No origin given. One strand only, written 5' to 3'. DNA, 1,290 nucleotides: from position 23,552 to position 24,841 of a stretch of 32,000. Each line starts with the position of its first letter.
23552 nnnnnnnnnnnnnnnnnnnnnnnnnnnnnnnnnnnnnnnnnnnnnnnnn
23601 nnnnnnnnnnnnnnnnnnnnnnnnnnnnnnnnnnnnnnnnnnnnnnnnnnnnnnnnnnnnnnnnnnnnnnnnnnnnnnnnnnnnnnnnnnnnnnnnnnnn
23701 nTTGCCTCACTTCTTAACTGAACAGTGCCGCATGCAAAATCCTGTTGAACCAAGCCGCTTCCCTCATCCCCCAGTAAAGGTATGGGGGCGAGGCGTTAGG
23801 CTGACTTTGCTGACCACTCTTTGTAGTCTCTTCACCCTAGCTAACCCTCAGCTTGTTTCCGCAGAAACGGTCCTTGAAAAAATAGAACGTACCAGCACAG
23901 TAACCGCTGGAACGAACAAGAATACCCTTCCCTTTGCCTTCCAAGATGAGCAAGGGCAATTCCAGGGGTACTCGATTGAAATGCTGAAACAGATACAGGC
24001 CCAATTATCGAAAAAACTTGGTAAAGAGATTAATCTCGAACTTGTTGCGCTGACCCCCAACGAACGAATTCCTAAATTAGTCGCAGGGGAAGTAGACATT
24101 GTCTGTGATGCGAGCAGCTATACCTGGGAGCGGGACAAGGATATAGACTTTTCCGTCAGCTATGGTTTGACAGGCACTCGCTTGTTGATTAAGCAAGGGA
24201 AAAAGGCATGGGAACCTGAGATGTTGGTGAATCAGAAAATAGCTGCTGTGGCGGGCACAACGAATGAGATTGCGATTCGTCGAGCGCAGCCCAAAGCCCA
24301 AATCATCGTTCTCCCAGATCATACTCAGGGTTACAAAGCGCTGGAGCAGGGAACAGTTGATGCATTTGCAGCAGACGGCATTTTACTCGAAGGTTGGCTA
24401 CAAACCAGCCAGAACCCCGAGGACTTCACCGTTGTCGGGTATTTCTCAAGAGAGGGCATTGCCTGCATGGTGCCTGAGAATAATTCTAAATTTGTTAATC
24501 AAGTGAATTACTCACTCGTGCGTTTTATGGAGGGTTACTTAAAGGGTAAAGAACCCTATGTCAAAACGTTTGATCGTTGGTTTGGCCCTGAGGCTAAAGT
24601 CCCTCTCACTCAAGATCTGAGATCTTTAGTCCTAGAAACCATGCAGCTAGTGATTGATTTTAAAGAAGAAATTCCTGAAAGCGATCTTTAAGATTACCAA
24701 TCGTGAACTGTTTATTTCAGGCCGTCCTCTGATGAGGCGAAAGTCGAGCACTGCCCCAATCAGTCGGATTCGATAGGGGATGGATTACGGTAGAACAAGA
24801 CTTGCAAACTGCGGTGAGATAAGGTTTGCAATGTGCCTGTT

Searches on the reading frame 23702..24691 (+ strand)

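Call 57: search_protein_families(library=pfam, proteins=[window:23702-24691:+], max_evalue=0.0001)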
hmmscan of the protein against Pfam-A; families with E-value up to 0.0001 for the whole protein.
window:23702-24691:+ (329 aa): 1 family
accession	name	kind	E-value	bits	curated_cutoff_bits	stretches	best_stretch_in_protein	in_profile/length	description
PF00497.25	SBP_bac_3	-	1.2e-23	83.8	26.4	1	68-277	2-118/132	Bacterial extracellular solute-binding proteins, family 3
